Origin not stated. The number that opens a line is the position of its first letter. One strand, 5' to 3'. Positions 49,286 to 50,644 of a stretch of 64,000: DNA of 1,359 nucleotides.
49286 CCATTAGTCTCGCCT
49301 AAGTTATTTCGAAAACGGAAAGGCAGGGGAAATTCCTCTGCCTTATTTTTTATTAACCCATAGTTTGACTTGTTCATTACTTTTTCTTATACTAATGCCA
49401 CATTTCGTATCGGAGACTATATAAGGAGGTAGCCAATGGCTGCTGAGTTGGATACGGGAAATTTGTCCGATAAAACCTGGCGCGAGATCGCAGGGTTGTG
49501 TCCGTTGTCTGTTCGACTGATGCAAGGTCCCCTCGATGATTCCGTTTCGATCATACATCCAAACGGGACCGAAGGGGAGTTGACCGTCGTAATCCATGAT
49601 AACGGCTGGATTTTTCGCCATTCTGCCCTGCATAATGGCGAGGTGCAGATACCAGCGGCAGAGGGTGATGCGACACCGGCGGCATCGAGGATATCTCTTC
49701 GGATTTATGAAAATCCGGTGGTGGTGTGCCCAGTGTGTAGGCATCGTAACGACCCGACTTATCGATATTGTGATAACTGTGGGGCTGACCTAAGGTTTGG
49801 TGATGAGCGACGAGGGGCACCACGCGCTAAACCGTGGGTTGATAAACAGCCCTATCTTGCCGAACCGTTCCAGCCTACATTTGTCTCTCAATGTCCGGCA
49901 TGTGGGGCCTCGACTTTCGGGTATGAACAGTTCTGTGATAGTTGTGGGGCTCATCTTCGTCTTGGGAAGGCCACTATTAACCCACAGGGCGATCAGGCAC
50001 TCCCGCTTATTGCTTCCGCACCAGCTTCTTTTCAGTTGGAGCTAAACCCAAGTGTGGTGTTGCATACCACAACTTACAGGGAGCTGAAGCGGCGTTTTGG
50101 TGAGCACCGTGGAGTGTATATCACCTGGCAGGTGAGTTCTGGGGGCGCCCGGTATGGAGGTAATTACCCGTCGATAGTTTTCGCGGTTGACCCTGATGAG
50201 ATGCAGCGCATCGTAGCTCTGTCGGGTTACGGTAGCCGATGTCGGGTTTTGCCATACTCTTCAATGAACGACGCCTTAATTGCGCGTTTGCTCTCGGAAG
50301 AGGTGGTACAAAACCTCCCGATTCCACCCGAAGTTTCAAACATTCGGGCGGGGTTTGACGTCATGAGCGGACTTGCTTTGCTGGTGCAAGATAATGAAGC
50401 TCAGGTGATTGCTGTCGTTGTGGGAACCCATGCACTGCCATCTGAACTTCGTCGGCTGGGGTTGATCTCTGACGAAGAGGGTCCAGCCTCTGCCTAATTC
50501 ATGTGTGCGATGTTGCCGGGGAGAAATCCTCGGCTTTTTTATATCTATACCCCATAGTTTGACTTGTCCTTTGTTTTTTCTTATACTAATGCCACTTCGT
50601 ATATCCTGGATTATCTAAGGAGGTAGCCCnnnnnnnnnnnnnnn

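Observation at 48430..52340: Array of four self-contained, strongly expressed cassettes encoding divergent zinc-ribbon paralogs (family B)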

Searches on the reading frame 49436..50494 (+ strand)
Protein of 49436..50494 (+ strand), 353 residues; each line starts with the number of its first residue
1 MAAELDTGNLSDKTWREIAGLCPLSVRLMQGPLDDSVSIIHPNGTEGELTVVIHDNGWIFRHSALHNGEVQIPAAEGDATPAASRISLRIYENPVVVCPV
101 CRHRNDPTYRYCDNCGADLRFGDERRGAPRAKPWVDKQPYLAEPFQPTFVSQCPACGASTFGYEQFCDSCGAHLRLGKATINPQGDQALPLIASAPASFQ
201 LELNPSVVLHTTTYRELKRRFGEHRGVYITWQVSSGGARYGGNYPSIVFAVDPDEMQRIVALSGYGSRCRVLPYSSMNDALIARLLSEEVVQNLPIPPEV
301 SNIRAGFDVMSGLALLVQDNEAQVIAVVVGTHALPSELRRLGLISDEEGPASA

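Call 9: search_protein_families(library=pfam, proteins=[window:49436-50494:+], max_evalue=1)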
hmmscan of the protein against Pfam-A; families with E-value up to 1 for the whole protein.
window:49436-50494:+ (353 aa): 15 families
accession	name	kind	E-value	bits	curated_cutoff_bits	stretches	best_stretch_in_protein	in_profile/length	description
PF12773.13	DZR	-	1.5e-09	38.3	27.3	1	98-171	1-45/45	Double zinc ribbon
PF13240.11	Zn_Ribbon_1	-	2.3e-06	27.7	25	1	98-119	2-23/23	zinc-ribbon domain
PF24463.1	DUF7577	-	4e-06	26.8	28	1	95-120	2-27/27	Domain of unknown function (DUF7577)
PF18912.6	DZR_2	-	6.5e-06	26.3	27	2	151-174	8-31/56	Double zinc ribbon domain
PF17032.10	Zn_ribbon_15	-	2.2e-05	25.6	28.9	1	90-116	47-73/73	zinc-ribbon family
PF08772.16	Zn_ribbon_NOB1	-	0.00097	19.6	24.9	1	148-182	6-42/72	Nin one binding (NOB1) Zn-ribbon like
PF07191.17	Zn_ribbon_6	-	0.002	18.5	25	1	151-178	17-43/67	Double zinc ribbon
PF13248.11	Zn_ribbon_3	-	0.073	13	27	0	152-172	4-24/26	zinc-ribbon domain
PF00641.23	Zn_ribbon_RanBP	-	0.14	11.9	27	1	98-117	7-26/30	Zn-finger in Ran binding protein and others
PF00684.25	DnaJ_CXXCXGXG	-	0.29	11.9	32.7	0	146-171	38-62/65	DnaJ central domain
PF10005.14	Zn_ribbon_DZR_6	-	0.34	12.1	23.4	0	152-174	3-25/93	zinc-ribbon domain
PF01396.24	Zn_ribbon_Top1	-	0.35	11.1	32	0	110-120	2-12/39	Topoisomerase DNA binding C4 zinc finger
PF14803.11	Zn_ribbon_Nudix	-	0.41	11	25.6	0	110-120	1-11/34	Nudix N-terminal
PF18551.6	TackOD1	-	0.52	10.3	32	0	150-172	74-96/188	Thaumarchaeal output domain 1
PF01258.23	zf-dskA_traR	-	0.67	10.5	24.9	0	107-117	1-11/36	Prokaryotic dksA/traR C4-type zinc finger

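Call 10: search_protein_families(library=phrogs, proteins=[window:49436-50494:+], max_evalue=1)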
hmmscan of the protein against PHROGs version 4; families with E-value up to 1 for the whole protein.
window:49436-50494:+ (353 aa): 14 families
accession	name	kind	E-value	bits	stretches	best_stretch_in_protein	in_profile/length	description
phrog_16351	-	DNA, RNA and nucleotide metabolism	1.2e-07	33.1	2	151-175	64-88/97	DNA binding protein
phrog_6332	-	unknown function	6.4e-05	23.8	2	92-116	4-27/60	-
phrog_2546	-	unknown function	0.00013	23.2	1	152-179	2-29/180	-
phrog_10714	-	unknown function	0.00022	22.4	1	93-119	71-99/109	-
phrog_6586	-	unknown function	0.038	14.9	0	96-120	4-28/129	-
phrog_37069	-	unknown function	0.04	15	1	97-116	32-51/58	-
phrog_9700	-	unknown function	0.08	12.8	0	151-181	7-37/483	-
phrog_30693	-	unknown function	0.091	13.7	0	34-73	26-65/84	-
phrog_33578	-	unknown function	0.096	14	0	108-124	25-41/72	-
phrog_4173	-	unknown function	0.31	10.7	0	146-192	30-75/323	-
phrog_27132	-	unknown function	0.55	11.2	1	90-124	22-60/78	-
phrog_12167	-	unknown function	0.73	11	0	152-178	144-170/182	-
phrog_4331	-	unknown function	0.79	10.8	0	92-124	5-37/68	-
phrog_8436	-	unknown function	0.81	10.8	0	92-126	60-94/110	-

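Call 11: search_protein_families(library=padloc, proteins=[window:49436-50494:+], max_evalue=1)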
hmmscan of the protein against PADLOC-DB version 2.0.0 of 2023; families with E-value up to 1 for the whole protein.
window:49436-50494:+ (353 aa): 0 families

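Call 52: predict_structure(alignment_id=A4)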
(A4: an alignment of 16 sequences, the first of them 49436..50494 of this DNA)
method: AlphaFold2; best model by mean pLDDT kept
length: 353 residues; sequences in the alignment: 16
mean_pLDDT: 78.2   pTM: 0.49
mean pLDDT of the five models: 78.2, 77.4, 77.1, 76.4, 75.3
residues with pLDDT >= 90: 166; 70-90: 90; 50-70: 41; < 50: 56
segments of 3 or more residues with pLDDT < 50: 1-6, 122-149, 179-196
pLDDT, mean of each block of 10 residues (from residue 1): 51 95 93 65 87 96 95 97 93 71 79 81 41 33 37 77 70 63 38 41 78 93 96 72 87 95 85 96 96 92 90 89 95 94 84 45
secondary structure, 60 per line:
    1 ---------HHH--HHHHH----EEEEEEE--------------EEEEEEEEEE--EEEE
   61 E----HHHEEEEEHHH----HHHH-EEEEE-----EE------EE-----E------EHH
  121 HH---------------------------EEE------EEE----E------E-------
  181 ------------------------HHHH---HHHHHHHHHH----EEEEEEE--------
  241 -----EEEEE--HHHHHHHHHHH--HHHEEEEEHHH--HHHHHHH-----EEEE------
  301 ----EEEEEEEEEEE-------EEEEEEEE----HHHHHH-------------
elements in order: H15-19 E24-30 E45-54 E57-61 E69-73 H81-84 E86-90 H119-122 E150-152 E159-161 H205-208 H212-221 E226-232 E246-250 H253-263 E269-273 H279-285 E291-294 E305-315 E323-330 H335-340
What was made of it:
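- Structure: the AlphaFold model of B2, built with 16 sequences, has pLDDT 87-97 over most of both modules and low-confidence linkers (call 52).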

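Call 61: fold_search(model_id=the predicted structure, library=viral)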
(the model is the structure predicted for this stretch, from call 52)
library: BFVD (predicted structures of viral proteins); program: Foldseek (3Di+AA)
matches with E <= 10: 334; with E <= 0.001: 0
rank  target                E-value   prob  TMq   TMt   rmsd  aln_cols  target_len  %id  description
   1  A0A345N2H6            5.8e-02  0.08  0.13  0.15  22.6       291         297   13  (no name in the UniProt tables at hand)
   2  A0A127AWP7            8.8e-02  0.60  0.12  0.27   6.6        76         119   10  Uncharacterized protein [Bacillus phage SP-15]
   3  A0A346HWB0            1.2e-01  0.44  0.14  0.32   7.7        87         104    9  (no name in the UniProt tables at hand)
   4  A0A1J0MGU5            1.3e-01  0.66  0.11  0.43   5.7        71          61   11  (no name in the UniProt tables at hand)
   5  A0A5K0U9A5            1.4e-01  0.57  0.12  0.16   7.4        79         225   22  RNA-binding protein cabeza [Yasminevirus sp. GU-2018]
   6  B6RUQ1                1.4e-01  0.06  0.07  0.06  23.4       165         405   13  Protein E8^E2C [Caretta caretta papillomavirus 1]
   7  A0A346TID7            1.6e-01  0.08  0.08  0.10  20.8       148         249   13  E2 protein (Fragment) [Human papillomavirus]
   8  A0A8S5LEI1            1.8e-01  0.15  0.15  0.08  20.7       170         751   14  Hydrolase [Myoviridae sp. ctBDS4]
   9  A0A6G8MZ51            2.7e-01  0.10  0.10  0.16  17.1       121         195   12  Uncharacterized protein [Cedratvirus kamchatka]
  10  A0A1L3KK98            2.7e-01  0.09  0.08  0.11  11.7       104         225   13  (no name in the UniProt tables at hand)
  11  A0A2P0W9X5            2.8e-01  0.10  0.12  0.15  18.3       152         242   14  Uncharacterized protein [Enterobacter phage Ec_L1]
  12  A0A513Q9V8            3.4e-01  0.04  0.07  0.06  21.6       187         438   13  Polyprotein 1a (Fragment) [Porcine torovirus]
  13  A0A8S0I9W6            3.6e-01  0.11  0.12  0.24  10.1       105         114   14  (no name in the UniProt tables at hand)
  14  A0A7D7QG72            3.8e-01  0.02  0.10  0.07  21.7       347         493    9  (no name in the UniProt tables at hand)
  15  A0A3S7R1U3            4.1e-01  0.13  0.13  0.20  12.0       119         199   12  Uncharacterized protein [Klebsiella phage TSK1]
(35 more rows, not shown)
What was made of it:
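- On Phage or prophage genes: BFVD best E is 0.06 (call 61).
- BFVD best E 0.06 (call 61).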

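Call 63: fold_search(model_id=the predicted structure, library=pdb)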
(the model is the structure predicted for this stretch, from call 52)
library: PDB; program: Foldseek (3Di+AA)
matches with E <= 10: 571; with E <= 0.001: 0
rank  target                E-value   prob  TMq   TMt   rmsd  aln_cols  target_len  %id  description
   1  3erv                  1.0e-01  0.44  0.14  0.22   7.3       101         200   13  Crystal structure of an putative C39-like peptidase from Bacillus anthracis (released 2008-10-14)
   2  3nmz_C                1.9e-01  0.25  0.10  0.27   6.9        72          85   18  Crystal structure of APC complexed with Asef (released 2011-07-06)
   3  2jm8_MODEL_1_A        3.0e-01  0.30  0.10  0.38   8.7        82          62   12  R21A Spc-SH3 free (released 2007-04-24)
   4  2dmo_MODEL_1_A        3.6e-01  0.16  0.09  0.29   7.3        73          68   12  Refined solution structure of the 1st SH3 domain from human Neutrophil cytosol factor 2 (NCF-2) (released 2006-05-02)
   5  2pz1                  3.9e-01  0.20  0.09  0.08   7.1        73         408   18  Crystal Structure of Auto-inhibited Asef (released 2007-08-21)
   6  9eyc                  3.9e-01  0.15  0.08  0.27   7.1        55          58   14  A-SPECTRIN SH3 DOMAIN V9L, A11V, V23L, M25C, V46W, V53L and V58L MUTANT (released 2025-08-06)
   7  1tg0                  4.4e-01  0.30  0.11  0.39   7.3        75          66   13  0.97-A structure of the SH3 domain of bbc1 (released 2005-06-14)
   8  2dx1                  4.6e-01  0.25  0.11  0.11   7.4        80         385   15  Crystal structure of RhoGEF protein Asef (released 2007-01-02)
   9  4ioy                  4.9e-01  0.35  0.09  0.13   4.4        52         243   23  Structure of the Spt16 Middle Domain Reveals Functional Features of the Histone Chaperone FACT (released 2013-02-20)
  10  2dil_MODEL_1_A        4.9e-01  0.12  0.08  0.26   9.6        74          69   12  Solution structure of the SH3 domain of the human Proline-serine-threonine phosphatase-interacting protein 1 (released 2007-02-27)
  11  1xod_B                5.2e-01  0.41  0.14  0.36   7.6       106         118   13  Crystal structure of X. tropicalis Spred1 EVH-1 domain (released 2005-01-25)
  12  1qkx                  5.2e-01  0.13  0.08  0.28   7.4        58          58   12  Alpha-spectrin Src Homology 3 domain, N47A mutant in the distal loop. (released 2000-12-15)
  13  9eye                  5.6e-01  0.16  0.09  0.31   6.8        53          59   15  A-SPECTRIN SH3 DOMAIN V9L, A11V, L31V, V44I, V53I MUTANT (released 2025-08-06)
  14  8hlo_A                5.9e-01  0.21  0.11  0.35   7.0        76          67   10  Crystal structure of ASAP1-SH3 and MICAL1-PRM complex (released 2023-02-22)
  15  1zuk_A                5.9e-01  0.20  0.09  0.33   7.5        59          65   17  Yeast BBC1 Sh3 domain complexed with a peptide from Las17 (released 2006-08-15)
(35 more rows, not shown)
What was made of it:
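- Foldseek PDB best E 0.1 (call 63).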

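Call 79: search_protein_families(library=ncbifam, proteins=[window:49436-50494:+], max_evalue=1)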
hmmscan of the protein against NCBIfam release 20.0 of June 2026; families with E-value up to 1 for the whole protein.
window:49436-50494:+ (353 aa): 9 families
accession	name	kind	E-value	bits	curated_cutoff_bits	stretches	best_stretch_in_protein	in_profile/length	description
NF049953.1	ribbon_DG_selen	exception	9.6e-05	22.4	130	2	95-117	147-169/172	zinc ribbon-containing (seleno)protein DG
NF045510.1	4Cys_prefix_kin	domain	0.0083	16.4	24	1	99-119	5-26/26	4-Cys prefix domain-containing protein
NF041878.1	paak_haloarch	equivalog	0.02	13.5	700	1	242-277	68-103/427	phenylacetate--CoA ligase PaaK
NF053815.1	teico_TcaA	equivalog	0.023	13.5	550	0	97-125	3-31/463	membrane-associated protein TcaA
NF008863.0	PRK11893.2-5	equivalog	0.06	11.9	551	1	150-175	147-170/531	methionine--tRNA ligase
NF005651.0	PRK07418.1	subfamily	0.11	10.6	942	0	150-174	593-617/617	acetolactate synthase large subunit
NF011149.0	PRK14559.1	equivalog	0.16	10.6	374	1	96-119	2-25/642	serine/threonine phosphatase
TIGR03826.1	YvyF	hypoth_equivalog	0.24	11.4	124.15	0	84-120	70-105/137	TIGR03826 family flagellar region protein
NF006358.0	PRK08579.1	equivalog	0.3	9.2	585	1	150-173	567-590/624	anaerobic ribonucleoside triphosphate reductase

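Call 100: search_dna_similar(query=window:49436-50494:+, collection=plasmids, mode=protein, max_rows=8)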
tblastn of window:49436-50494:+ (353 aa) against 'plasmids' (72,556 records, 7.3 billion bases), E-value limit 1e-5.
No match.
